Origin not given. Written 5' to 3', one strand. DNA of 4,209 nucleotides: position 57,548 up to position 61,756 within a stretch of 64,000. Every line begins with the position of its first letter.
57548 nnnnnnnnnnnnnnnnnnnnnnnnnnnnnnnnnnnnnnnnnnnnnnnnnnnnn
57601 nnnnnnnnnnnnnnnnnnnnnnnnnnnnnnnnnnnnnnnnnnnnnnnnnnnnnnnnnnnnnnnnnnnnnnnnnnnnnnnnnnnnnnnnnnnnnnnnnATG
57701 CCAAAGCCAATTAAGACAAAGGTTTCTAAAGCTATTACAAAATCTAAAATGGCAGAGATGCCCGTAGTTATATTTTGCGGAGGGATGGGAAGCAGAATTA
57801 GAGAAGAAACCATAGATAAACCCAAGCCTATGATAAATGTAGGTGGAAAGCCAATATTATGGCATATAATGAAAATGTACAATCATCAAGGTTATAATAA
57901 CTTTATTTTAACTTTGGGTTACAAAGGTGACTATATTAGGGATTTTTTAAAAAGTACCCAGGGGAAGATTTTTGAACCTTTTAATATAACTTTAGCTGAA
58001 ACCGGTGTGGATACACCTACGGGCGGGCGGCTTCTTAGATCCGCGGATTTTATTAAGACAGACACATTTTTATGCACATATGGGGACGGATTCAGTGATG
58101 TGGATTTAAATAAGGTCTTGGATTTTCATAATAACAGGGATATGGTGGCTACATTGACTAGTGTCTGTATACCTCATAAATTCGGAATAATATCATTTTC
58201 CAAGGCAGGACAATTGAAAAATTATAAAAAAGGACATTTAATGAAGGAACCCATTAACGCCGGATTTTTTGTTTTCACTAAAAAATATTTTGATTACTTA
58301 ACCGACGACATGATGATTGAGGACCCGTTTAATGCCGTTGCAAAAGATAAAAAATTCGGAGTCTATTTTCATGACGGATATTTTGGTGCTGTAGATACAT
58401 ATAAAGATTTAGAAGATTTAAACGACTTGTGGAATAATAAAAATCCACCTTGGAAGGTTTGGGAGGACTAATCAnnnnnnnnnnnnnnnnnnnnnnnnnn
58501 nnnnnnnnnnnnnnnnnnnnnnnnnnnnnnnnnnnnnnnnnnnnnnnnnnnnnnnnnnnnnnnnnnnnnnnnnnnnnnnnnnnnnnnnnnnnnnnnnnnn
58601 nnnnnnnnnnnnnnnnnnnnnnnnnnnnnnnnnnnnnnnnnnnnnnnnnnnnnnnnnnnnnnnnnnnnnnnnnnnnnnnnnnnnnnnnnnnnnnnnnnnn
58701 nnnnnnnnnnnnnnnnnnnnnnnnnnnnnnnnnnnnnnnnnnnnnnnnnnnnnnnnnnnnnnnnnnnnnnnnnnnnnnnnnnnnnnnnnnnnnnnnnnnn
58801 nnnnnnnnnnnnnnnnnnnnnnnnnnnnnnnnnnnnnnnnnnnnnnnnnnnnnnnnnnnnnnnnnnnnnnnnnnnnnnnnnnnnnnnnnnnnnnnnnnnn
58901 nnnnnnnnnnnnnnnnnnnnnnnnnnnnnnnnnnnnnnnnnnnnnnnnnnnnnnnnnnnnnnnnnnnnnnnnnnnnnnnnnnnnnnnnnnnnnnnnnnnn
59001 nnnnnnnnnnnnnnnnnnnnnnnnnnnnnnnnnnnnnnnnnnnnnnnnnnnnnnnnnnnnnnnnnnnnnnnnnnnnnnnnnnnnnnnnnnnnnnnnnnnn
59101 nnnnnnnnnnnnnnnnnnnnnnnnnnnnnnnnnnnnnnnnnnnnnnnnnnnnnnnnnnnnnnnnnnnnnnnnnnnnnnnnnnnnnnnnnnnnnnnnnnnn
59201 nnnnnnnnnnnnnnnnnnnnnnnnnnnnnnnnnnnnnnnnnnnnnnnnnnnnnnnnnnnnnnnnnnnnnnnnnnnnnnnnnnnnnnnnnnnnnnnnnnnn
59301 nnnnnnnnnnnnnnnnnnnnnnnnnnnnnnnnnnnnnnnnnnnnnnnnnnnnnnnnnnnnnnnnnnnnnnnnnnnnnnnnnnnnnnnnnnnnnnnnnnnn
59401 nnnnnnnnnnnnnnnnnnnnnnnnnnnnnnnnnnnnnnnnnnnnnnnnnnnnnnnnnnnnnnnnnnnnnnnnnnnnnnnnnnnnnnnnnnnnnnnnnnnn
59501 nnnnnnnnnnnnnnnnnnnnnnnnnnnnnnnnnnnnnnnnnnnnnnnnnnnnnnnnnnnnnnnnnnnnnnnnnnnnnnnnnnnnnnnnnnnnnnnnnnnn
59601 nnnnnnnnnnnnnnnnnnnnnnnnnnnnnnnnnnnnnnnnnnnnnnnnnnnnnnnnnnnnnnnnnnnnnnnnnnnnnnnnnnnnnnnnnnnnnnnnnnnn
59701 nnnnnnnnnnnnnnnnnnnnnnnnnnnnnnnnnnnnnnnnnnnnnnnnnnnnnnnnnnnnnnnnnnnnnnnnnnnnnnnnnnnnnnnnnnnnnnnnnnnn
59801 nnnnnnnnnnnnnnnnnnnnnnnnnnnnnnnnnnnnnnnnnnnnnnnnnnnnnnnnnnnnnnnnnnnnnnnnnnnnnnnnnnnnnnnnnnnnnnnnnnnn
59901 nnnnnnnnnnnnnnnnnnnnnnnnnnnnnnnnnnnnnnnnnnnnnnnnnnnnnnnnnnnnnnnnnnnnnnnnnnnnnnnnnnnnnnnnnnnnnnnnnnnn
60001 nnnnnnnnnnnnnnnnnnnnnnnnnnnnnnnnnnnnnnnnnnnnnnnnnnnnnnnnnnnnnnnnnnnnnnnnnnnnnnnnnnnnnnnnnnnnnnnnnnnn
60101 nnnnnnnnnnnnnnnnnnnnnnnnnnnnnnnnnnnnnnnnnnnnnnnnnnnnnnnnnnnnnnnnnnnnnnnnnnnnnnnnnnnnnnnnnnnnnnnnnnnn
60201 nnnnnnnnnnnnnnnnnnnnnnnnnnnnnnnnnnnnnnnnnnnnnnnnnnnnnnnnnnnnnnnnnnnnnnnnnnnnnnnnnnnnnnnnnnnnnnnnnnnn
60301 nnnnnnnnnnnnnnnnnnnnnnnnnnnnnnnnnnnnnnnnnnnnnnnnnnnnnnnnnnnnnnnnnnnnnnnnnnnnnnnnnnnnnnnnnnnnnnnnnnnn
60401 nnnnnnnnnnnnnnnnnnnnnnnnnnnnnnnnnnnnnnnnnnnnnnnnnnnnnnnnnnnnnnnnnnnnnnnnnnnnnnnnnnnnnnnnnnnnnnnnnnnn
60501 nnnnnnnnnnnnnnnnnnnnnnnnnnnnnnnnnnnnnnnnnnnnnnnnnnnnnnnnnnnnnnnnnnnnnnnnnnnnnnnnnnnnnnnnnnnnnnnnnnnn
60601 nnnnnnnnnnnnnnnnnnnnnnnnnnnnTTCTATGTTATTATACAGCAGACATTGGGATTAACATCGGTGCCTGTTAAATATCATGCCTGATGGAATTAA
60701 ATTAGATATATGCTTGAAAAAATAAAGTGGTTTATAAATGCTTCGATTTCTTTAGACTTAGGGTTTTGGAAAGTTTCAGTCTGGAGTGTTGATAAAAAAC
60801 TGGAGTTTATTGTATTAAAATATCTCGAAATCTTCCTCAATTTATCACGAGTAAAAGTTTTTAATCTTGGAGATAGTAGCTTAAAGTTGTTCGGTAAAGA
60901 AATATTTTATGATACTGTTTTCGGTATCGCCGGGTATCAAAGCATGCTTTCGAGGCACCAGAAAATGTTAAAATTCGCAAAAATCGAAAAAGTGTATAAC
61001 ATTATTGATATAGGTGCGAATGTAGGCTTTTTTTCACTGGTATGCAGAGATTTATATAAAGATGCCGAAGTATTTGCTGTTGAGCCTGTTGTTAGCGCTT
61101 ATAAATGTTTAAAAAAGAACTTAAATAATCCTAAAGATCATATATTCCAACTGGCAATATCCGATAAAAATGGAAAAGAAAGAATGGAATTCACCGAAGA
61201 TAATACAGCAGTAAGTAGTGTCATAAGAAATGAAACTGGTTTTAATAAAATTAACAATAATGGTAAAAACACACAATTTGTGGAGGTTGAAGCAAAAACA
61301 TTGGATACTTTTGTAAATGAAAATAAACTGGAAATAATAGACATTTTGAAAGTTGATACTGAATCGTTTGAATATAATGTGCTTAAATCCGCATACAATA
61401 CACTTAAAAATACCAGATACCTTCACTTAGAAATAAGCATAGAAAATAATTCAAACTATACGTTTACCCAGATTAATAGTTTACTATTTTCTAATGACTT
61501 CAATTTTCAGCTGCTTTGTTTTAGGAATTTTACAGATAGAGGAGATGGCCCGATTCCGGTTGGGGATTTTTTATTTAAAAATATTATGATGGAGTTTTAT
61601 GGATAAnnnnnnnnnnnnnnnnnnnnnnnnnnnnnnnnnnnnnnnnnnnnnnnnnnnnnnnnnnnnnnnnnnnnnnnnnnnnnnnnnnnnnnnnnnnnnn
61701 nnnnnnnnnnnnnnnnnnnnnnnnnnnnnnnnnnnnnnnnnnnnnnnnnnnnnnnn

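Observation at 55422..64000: CDP-3,6-dideoxyhexose biosynthesis module (rfbF, rfbG, rfbH/E1 plus downstream reductase) without a visible E3 reductase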

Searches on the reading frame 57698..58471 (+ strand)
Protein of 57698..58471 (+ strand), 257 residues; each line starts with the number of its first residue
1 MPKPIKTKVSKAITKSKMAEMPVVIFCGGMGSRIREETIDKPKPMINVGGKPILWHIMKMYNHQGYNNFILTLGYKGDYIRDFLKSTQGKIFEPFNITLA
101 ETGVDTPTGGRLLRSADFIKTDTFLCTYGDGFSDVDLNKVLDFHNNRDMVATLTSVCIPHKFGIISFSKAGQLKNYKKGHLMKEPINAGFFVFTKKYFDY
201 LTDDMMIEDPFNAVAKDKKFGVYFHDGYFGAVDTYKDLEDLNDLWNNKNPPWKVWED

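Call 3: search_protein_families(library=ncbifam, proteins=[window:57698-58471:+])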
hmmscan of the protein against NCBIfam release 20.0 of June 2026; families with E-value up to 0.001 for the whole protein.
window:57698-58471:+ (257 aa): 19 families
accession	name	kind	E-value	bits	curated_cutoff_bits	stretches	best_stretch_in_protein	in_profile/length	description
TIGR02623.1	G1P_cyt_trans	equivalog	2.3e-64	217.3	300.25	2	91-255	89-255/255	glucose-1-phosphate cytidylyltransferase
NF049965.1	GlMnHpPGnyltfHddC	equivalog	3.2e-22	79.3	300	1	23-237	3-213/221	D-glycero-D-manno-heptose 1-phosphate guanosyltransferase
TIGR03992.1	Arch_glmU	subfamily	2.4e-21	76.1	292.1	1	21-202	1-177/393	bifunctional sugar-1-phosphate nucleotidylyltransferase/acetyltransferase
NF052502.1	man1P_GTase_Rv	exception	6e-21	74.7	440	1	23-203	3-184/352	mannose-1-phosphate guanylyltransferase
NF045761.1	NAMPUrTaseMurU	equivalog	5.8e-15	55.8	250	1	21-243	1-225/226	N-acetylmuramate alpha-1-phosphate uridylyltransferase MurU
NF041313.1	UDPGP_AglF_Halo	equivalog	1.6e-14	54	400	1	21-199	1-180/234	UTP--glucose-1-phosphate uridylyltransferase AglF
TIGR01208.1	rmlA_long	equivalog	1.4e-12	47.2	320.25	1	24-198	3-179/353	glucose-1-phosphate thymidylyltransferase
NF041173.1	Sug_nt_acttase_Thmprot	equivalog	1.5e-11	43.9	600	1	21-233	1-215/405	bifunctional sugar-1-phosphate nucleotidylyltransferase/acetyltransferase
NF041135.1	IPPtranDIPPsyn_Thcocales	equivalog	1.3e-09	37.5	580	1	23-240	3-212/419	bifunctional L-myo-inositol-1-phosphate cytidylyltransferase/CDP-L-myo-inositol myo-inositolphosphotransferase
TIGR01173.1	glmU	equivalog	5.4e-08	32.1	366.85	1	22-198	2-177/452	bifunctional UDP-N-acetylglucosamine diphosphorylase/glucosamine-1-phosphate N-acetyltransferase GlmU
NF010934.1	PRK14354.1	equivalog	1.4e-05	23.9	450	1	24-194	3-173/447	bifunctional UDP-N-acetylglucosamine diphosphorylase/glucosamine-1-phosphate N-acetyltransferase GlmU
NF045697.1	MurNAcPUrMurU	equivalog_domain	5.2e-05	22.7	370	1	25-115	2-89/229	N-acetylmuramate alpha-1-phosphate uridylyltransferase MurU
TIGR02091.1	glgC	equivalog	5.6e-05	22.4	424.9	0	23-54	3-34/364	glucose-1-phosphate adenylyltransferase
NF010935.0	PRK14355.1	equivalog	7.9e-05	21.5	718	1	18-174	1-153/459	bifunctional UDP-N-acetylglucosamine diphosphorylase/glucosamine-1-phosphate N-acetyltransferase GlmU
NF001947.0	PRK00725.1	subfamily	0.00021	20.1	470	0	11-51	7-47/426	glucose-1-phosphate adenylyltransferase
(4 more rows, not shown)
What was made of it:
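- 57698..58471 (+): RfbF-like glucose-1-phosphate nucleotidyl(cytidylyl)transferase; an alternative start lies at 57758. TIGR02623 scores 217.3 bits against a cutoff of 300.25, in two stretches (call 3).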

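Call 4: search_protein_families(library=pfam, proteins=[window:57698-58471:+])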
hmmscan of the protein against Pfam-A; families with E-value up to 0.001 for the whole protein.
window:57698-58471:+ (257 aa): 2 families
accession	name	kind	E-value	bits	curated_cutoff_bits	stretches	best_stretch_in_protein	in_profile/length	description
PF00483.29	NTP_transferase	-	2.6e-12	47.3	21.2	1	24-203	3-190/245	Nucleotidyl transferase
PF12804.13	NTP_transf_3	-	0.00021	22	27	1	23-79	1-50/160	MobA-like NTP transferase domain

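Call 13: search_solved_structures(query=window:57698-58471:+, show_alignments=1)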
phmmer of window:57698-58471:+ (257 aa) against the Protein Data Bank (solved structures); distinct sequences matched with E-value up to 0.001: 20.
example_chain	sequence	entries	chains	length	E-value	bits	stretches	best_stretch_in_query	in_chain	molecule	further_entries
1tzf_A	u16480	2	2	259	1.5e-53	185.1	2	88-256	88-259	Glucose-1-phosphate cytidylyltransferase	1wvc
5xhw_A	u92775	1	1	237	9.7e-21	77.5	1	22-211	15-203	Putative 6-deoxy-D-mannoheptose pathway protein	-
6jq8_A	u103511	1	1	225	2.1e-19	73.2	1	22-211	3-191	Putative 6-deoxy-D-mannoheptose pathway protein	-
7x8j_A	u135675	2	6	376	2.4e-14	56.6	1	21-200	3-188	Mannose-1-phosphate guanylyltransferase 1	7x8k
8yre_D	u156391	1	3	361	3.1e-14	56.2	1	22-200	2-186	Mannose-1-phosphate guanylyltransferase 1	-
7whr_B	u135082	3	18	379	1.4e-13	54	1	21-233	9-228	Nucleotidyl transferase family protein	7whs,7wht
8x7s_B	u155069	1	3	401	2.1e-13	53.5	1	19-207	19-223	UTP--glucose-1-phosphate uridylyltransferase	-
7d72_K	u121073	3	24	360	4.1e-12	49.2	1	22-200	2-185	Mannose-1-phosphate guanyltransferase beta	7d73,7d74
8hhd_A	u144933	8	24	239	1.3e-08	37.7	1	19-140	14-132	Nucleotidyl transferase | N-acetylmuramate alpha-1-phosphate uridylyltransferase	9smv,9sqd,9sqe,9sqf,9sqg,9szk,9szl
4y7t_A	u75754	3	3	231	1.4e-07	34.4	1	22-139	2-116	Nucleotidyl transferase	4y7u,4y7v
1jyk_A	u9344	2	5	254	3.8e-06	29.7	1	19-89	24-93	CTP:phosphocholine Cytidylyltransferase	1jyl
3hl3_A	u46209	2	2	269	5e-06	29.3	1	21-202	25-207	Glucose-1-phosphate thymidylyltransferase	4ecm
9y3p_I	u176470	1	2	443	1.4e-05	27.8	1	21-148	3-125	Translation initiation factor eIF2B subunit gamma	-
6caj_J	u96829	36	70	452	1.4e-05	27.8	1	21-148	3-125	Translation initiation factor eIF-2B subunit gamma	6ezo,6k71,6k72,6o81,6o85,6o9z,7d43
5b04_I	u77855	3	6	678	0.00014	24.5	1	15-147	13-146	Probable translation initiation factor eIF-2B subunit epsilon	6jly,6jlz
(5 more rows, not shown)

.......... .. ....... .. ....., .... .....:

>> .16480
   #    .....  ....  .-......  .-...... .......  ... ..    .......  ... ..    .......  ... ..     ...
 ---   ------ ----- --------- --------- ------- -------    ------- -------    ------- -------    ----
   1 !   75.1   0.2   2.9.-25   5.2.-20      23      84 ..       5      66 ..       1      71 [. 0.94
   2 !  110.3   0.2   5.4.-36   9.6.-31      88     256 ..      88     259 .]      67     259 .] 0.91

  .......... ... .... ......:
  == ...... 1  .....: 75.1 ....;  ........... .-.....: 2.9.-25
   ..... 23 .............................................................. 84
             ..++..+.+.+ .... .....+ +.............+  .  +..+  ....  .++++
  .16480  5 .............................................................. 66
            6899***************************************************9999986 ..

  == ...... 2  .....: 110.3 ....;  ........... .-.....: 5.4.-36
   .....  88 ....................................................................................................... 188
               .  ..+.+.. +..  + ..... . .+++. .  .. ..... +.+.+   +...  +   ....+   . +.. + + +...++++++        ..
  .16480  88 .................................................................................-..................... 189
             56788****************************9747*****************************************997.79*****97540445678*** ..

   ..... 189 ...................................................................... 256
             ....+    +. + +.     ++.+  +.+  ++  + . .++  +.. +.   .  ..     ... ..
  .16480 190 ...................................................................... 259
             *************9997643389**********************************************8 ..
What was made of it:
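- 57698..58471 (+): About 20 residues are deleted relative to RfbF (call 13).
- On Glucose-1-phosphate cytidylyltransferase (RfbF, TIGR02623): 217.3 bits against a cutoff of 300.25, in two stretches with a deletion of about 20 aa (calls 3, 13).
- Nucleotidyltransferase: the best match by far is RfbF 1TZF (call 13). RfbF is by far the nearest nucleotidyltransferase (call 13).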

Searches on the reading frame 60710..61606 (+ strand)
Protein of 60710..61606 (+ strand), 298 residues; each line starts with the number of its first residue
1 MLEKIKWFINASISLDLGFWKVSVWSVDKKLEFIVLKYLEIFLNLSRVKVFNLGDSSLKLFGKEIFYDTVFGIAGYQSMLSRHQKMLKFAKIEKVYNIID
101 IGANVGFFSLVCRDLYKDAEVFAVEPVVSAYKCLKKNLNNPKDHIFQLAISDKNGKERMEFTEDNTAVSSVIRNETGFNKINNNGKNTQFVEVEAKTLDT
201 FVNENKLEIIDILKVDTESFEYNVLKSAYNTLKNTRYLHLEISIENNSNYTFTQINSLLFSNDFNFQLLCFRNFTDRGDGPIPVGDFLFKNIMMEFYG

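Call 3: search_protein_families(library=ncbifam, proteins=[window:60710-61606:+])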
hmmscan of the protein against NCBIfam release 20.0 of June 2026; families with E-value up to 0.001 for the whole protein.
window:60710-61606:+ (298 aa): 1 family
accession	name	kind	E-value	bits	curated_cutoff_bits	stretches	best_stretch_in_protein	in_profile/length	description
TIGR01444.1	fkbM_fam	subfamily_domain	2.4e-29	102.6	37.7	1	98-242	2-142/143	FkbM family methyltransferase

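Call 4: search_protein_families(library=pfam, proteins=[window:60710-61606:+])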
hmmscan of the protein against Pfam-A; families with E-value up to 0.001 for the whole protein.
window:60710-61606:+ (298 aa): 2 families
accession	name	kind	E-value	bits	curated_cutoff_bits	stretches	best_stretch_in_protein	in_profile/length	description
PF05050.19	Methyltransf_21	-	1.7e-19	71.1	22.7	1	100-264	1-171/173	Methyltransferase FkbM domain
PF05575.17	V_cholerae_RfbT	-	1.9e-07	31.1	27.9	1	90-256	77-244/286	Vibrio cholerae RfbT protein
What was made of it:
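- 60710..61606 (+): FkbM-family methyltransferase, a likely sugar O-methylase. It also matches Pfam Methyltransf_21 and V_cholerae_RfbT (calls 3, 4).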
